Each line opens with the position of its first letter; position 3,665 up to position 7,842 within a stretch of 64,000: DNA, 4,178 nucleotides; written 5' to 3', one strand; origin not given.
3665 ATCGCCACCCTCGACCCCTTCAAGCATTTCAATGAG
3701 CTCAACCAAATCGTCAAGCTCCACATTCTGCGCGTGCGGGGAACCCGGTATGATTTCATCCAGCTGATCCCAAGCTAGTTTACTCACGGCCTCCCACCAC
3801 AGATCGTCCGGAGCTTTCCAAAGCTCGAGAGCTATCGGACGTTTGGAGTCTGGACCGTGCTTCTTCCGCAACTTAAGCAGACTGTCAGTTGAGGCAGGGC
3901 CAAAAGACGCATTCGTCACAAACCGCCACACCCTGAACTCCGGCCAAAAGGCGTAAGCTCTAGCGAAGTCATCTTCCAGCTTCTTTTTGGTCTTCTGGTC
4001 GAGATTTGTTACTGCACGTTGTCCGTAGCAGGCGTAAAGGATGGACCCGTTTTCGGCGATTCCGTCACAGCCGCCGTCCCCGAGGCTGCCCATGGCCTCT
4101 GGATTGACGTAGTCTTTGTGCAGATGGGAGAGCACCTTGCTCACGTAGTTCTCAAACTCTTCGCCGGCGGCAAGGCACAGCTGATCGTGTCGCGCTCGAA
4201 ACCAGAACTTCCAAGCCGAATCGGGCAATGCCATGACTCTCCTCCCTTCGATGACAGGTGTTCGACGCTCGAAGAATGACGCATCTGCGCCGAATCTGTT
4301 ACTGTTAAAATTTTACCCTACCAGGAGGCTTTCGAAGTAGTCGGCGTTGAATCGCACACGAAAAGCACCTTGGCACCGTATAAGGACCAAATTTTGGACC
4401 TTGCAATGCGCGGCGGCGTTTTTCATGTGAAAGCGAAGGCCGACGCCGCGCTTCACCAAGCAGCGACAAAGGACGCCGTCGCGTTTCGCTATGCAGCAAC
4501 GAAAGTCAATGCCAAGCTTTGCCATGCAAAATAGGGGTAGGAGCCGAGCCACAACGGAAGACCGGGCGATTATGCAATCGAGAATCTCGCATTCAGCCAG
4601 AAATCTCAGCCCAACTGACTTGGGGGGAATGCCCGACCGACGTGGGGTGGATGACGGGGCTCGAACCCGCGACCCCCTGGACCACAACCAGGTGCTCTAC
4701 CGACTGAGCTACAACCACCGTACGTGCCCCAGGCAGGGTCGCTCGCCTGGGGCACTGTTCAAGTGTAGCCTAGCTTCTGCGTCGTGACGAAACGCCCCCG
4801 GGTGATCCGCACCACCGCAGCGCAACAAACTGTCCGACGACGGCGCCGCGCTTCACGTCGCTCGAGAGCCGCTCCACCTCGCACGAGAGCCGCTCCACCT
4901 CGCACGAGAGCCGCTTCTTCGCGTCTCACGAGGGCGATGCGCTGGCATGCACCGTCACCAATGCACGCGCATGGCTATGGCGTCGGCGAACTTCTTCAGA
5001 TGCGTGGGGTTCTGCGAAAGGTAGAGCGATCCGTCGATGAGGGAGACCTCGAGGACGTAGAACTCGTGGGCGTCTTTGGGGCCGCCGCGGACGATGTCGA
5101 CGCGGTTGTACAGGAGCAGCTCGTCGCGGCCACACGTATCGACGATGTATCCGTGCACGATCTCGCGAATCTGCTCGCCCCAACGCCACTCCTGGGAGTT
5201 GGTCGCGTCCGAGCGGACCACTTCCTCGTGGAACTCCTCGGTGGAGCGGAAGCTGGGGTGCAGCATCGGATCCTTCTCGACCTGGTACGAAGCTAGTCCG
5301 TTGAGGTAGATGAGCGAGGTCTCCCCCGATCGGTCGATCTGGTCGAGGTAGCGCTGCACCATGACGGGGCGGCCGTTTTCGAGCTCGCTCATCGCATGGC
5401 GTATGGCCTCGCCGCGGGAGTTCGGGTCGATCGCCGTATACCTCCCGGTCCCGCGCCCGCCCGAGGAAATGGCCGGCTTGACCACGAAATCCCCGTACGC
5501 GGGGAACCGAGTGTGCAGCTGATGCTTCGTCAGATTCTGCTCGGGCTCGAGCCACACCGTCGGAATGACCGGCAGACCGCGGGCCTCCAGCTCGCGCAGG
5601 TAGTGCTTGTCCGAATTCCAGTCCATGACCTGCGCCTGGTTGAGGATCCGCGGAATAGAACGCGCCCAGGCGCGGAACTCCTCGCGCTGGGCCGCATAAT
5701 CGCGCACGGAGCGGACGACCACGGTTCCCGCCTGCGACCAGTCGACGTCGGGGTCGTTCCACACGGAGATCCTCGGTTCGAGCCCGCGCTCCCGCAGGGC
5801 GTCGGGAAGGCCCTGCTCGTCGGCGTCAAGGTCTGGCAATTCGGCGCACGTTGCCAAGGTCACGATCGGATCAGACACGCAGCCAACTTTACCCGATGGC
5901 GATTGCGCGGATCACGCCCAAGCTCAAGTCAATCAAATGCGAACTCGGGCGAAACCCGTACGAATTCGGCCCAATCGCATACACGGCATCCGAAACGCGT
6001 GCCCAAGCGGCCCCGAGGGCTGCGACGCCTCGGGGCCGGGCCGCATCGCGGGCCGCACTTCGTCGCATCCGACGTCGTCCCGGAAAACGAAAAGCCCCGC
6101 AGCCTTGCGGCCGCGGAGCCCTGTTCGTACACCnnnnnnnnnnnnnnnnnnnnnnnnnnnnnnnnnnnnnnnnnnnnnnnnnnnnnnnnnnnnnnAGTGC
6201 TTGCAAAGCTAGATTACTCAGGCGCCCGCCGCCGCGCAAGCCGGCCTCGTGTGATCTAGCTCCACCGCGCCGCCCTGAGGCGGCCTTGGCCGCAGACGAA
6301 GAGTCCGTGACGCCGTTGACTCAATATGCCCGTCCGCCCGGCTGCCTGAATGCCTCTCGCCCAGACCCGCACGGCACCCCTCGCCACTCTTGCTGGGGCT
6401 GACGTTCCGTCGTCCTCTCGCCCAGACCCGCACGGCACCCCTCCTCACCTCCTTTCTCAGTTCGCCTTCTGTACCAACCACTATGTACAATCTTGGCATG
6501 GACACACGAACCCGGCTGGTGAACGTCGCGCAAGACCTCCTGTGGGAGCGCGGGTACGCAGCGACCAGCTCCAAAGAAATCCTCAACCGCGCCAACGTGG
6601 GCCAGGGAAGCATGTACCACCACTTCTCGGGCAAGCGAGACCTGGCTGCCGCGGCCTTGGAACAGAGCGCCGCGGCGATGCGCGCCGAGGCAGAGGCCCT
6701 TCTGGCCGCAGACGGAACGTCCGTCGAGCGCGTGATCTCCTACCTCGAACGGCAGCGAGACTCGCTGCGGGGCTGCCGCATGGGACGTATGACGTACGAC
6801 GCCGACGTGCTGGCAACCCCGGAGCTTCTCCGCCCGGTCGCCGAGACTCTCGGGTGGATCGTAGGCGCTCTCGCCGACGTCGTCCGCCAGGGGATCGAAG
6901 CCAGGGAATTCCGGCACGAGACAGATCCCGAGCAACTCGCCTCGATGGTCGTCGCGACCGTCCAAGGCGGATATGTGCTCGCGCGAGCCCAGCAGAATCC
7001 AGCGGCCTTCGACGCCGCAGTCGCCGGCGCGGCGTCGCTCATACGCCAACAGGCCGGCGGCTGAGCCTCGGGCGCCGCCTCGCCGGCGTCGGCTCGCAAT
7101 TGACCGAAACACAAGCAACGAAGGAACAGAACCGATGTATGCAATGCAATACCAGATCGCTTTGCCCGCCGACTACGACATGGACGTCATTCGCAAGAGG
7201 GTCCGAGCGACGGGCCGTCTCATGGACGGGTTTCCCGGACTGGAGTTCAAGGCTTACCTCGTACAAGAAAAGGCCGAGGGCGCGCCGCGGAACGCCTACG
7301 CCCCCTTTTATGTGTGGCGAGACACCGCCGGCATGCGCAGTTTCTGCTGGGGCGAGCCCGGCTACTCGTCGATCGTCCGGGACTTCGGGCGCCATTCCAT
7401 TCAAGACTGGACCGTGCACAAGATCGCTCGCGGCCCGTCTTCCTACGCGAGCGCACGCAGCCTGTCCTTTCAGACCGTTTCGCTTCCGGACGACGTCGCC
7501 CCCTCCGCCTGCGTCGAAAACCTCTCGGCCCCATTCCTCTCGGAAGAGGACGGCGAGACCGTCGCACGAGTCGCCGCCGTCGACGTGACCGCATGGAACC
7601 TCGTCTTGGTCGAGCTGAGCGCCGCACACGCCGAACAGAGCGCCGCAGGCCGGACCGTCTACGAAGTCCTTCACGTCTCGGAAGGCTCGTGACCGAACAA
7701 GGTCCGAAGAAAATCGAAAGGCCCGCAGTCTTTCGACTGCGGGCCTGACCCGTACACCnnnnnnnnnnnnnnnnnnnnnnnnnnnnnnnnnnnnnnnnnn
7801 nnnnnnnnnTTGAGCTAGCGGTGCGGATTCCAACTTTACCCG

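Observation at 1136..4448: Compact three-gene defence-like operon (Mrr-like-domain protein, 84-aa protein, coiled-coil SMC/ABC ATPase) inserted next to tRNA-His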

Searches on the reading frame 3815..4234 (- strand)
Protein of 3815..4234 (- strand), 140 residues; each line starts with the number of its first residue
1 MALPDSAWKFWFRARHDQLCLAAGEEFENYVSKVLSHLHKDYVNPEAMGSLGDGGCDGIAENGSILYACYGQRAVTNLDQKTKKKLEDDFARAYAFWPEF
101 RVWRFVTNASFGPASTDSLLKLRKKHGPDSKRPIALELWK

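Call 67: search_protein_representatives(protein=window:3815-4234:-)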
Query: 140 residues. Proteins with E-value up to 0.001 (for the whole library): 252; up to 1e-10: 36; up to 1e-30: 5. The best 150 are listed.
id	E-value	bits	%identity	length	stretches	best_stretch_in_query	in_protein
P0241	2.6e-49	183.3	60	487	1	7-140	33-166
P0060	1.4e-44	168.0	54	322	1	3-140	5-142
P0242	5.5e-38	146.6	49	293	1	4-139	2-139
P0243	1.3e-36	142.1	50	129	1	5-128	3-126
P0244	3.0e-34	134.5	66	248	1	48-140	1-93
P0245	3.9e-30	121.1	62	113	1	5-84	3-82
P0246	5.2e-30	120.7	45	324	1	3-140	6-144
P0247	9.4e-30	119.9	45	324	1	1-139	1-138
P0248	1.2e-28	116.3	52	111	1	6-111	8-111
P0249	3.7e-28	114.7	42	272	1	4-128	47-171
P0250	1.2e-27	113.1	53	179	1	5-93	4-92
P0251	1.6e-27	112.6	67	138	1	16-93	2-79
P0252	7.1e-27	110.5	43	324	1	6-132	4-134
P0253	1.0e-26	110.0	40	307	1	4-140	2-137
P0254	3.1e-26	108.5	39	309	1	3-138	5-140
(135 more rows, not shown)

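Call 69: search_protein_families(library=pfam, alignment_id=A4, max_evalue=0.001)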
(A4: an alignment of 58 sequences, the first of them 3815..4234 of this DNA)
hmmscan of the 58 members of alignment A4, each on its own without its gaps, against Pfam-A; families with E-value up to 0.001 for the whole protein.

A. member 1, window:3815-4234:- (140 aa): 0 families

B. families by the number of members that match (of 58 scanned): 24 families
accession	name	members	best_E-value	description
PF20275.3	CTD10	34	2e-23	C-terminal domain 10 of the ABC-three component (ABC-3C) systems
PF13428.12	TPR_14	3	0.00022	Tetratricopeptide repeat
PF07719.23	TPR_2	2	9.9e-14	Tetratricopeptide repeat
PF00515.34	TPR_1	2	5e-11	Tetratricopeptide repeat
PF13424.12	TPR_12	2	5.2e-10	Tetratricopeptide repeat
PF13432.12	TPR_16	2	1.2e-09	Tetratricopeptide repeat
PF20277.3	CTD11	2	5.2e-09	C-terminal domain 11 of the ABC-three component (ABC-3C) systems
PF13181.12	TPR_8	2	1.9e-07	Tetratricopeptide repeat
PF02384.22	N6_Mtase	1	5.4e-15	N-6 DNA Methylase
PF13646.12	HEAT_2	1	4.2e-13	HEAT repeats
PF10987.13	DUF2806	1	9.8e-13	Protein of unknown function (DUF2806)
PF17874.7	TPR_MalT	1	4.3e-10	MalT-like TPR region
PF07721.20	TPR_4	1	1.5e-07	Tetratricopeptide repeat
PF02985.28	HEAT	1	3.5e-06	HEAT repeat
PF20698.3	PIN-TPR-GreABC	1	1.4e-05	PIN domain associated with the TPR-GreAB-C-PIN system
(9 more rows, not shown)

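Call 70: search_protein_families(library=padloc, alignment_id=A4, max_evalue=0.001)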
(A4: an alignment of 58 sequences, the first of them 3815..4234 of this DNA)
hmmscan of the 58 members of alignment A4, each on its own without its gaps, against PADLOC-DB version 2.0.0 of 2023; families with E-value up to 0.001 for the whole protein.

A. member 1, window:3815-4234:- (140 aa): 1 family
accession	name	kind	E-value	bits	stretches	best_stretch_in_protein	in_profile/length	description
PDLC03852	LmuA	-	1.5e-06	26.4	1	17-117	13-120/336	-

B. families by the number of members that match (of 58 scanned): 26 families (the first 25 are shown)
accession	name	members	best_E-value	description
PDLC03852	LmuA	36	2.9e-09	-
PDLC04772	PDC-M68A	35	1.3e-30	-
PDLC04773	PDC-M68A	33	1.5e-20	-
PDLC04134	mad2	1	1.8e-20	mads_2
PDLC03021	MTase_I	1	2.3e-13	Type I methyltransferase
PDLC03031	MTase_I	1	9.8e-12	Type I methyltransferase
PDLC03018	MTase_I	1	2.9e-11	Type I methyltransferase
PDLC03035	MTase_I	1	3.5e-09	Type I methyltransferase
PDLC03039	MTase_I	1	1.7e-07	Type I methyltransferase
PDLC03022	MTase_I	1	2.5e-07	Type I methyltransferase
PDLC03025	MTase_I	1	2.7e-07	Type I methyltransferase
PDLC03019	MTase_I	1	4e-07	Type I methyltransferase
PDLC03026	MTase_I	1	4.8e-07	Type I methyltransferase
PDLC03318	MTase_II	1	8.8e-07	Type II methyltransferase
PDLC03038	MTase_I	1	2e-06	Type I methyltransferase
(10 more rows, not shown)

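Call 73: search_solved_structures(query=A5, max_evalue=10, show_alignments=5)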
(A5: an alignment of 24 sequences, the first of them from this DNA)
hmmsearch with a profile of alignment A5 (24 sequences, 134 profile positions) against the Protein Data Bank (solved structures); distinct sequences matched with E-value up to 10: 4.
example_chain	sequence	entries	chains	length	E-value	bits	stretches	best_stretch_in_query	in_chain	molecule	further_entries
3eqn_A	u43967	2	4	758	0.0074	19.1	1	38-70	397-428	Glucan 1,3-beta-glucosidase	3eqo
4dn2_A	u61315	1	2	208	0.92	12.3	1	88-114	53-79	Nitroreductase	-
2cpd_A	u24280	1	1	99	1.3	11.8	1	90-125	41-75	APOBEC-1 stimulating protein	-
8oyx_A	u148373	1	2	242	1.9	11.3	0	80-108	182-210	De novo designed soluble GPCR-like protein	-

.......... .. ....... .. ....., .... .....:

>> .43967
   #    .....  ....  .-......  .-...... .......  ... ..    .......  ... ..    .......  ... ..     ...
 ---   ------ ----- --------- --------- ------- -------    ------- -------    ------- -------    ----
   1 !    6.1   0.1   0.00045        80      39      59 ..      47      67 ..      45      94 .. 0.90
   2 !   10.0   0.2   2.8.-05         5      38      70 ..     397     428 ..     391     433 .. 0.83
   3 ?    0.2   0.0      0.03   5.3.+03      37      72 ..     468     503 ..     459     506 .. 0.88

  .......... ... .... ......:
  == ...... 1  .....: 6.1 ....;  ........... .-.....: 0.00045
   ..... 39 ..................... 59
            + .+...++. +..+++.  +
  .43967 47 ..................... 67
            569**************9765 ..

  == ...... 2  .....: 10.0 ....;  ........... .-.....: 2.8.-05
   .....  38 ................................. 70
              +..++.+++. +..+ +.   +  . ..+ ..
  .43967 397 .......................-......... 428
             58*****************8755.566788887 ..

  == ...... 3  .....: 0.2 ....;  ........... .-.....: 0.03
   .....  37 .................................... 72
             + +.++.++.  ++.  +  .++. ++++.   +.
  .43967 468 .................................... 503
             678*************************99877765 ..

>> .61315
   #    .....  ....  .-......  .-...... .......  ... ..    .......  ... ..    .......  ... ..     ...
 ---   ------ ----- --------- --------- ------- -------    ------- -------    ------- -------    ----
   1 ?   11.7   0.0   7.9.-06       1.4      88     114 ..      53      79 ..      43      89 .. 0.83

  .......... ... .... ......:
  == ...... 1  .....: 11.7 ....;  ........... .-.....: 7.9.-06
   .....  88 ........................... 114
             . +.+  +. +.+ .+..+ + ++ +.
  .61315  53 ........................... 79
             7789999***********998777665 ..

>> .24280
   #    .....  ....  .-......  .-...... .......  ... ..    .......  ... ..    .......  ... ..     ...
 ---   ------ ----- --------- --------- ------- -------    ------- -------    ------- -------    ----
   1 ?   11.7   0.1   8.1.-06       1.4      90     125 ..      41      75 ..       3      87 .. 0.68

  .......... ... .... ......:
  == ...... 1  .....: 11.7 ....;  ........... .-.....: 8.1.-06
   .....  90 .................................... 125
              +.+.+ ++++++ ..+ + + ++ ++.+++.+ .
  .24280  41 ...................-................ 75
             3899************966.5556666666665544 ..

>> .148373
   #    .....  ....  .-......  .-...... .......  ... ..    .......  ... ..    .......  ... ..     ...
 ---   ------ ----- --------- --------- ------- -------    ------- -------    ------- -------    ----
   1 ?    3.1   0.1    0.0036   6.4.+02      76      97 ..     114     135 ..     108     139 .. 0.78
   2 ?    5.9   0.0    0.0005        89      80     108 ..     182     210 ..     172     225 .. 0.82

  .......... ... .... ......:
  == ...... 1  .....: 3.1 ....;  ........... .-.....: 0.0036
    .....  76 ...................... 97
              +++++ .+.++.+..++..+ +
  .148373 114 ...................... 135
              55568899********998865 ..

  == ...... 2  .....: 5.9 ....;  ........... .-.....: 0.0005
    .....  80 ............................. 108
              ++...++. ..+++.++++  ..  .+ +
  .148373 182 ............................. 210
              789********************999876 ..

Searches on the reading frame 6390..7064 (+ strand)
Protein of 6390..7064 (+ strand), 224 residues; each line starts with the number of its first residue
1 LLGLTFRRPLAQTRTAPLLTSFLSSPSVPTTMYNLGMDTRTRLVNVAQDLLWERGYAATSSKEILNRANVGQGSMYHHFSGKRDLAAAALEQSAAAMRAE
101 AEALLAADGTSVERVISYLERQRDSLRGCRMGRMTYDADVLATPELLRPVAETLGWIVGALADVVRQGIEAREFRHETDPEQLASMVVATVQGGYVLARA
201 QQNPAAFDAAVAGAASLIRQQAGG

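Call 90: search_protein_families(library=pfam, proteins=[window:6390-7064:+], max_evalue=0.001)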
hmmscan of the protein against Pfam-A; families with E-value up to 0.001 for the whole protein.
window:6390-7064:+ (224 aa): 3 families
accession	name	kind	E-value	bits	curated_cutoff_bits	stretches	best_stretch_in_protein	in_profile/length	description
PF00440.29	TetR_N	-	9.4e-14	51.4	24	1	44-89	2-47/47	Bacterial regulatory proteins, tetR family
PF16925.10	TetR_C_13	-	1.7e-12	48.2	27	1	112-212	9-107/109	Tetracyclin repressor-like, C-terminal domain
PF21993.1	TetR_C_13_2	-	1.8e-05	25.3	27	1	153-210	44-100/103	Transcriptional regulator LmrA/YxaF-like, C-terminal domain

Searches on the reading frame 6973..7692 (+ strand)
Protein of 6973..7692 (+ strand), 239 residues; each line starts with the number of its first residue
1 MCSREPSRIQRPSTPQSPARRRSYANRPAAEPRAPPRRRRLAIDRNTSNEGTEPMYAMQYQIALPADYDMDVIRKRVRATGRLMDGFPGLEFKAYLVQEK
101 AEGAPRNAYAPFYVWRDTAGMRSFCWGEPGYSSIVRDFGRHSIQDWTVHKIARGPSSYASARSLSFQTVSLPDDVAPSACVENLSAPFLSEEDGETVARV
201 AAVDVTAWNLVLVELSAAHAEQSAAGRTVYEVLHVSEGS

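Call 90: search_protein_families(library=pfam, proteins=[window:6973-7692:+], max_evalue=0.001)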
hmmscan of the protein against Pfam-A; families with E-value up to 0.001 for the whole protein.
window:6973-7692:+ (239 aa): 1 family
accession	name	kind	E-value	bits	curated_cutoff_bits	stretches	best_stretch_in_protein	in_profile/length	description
PF16157.10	DUF4865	-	1.6e-54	185.1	26.7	1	55-236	1-183/183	Domain of unknown function (DUF4865)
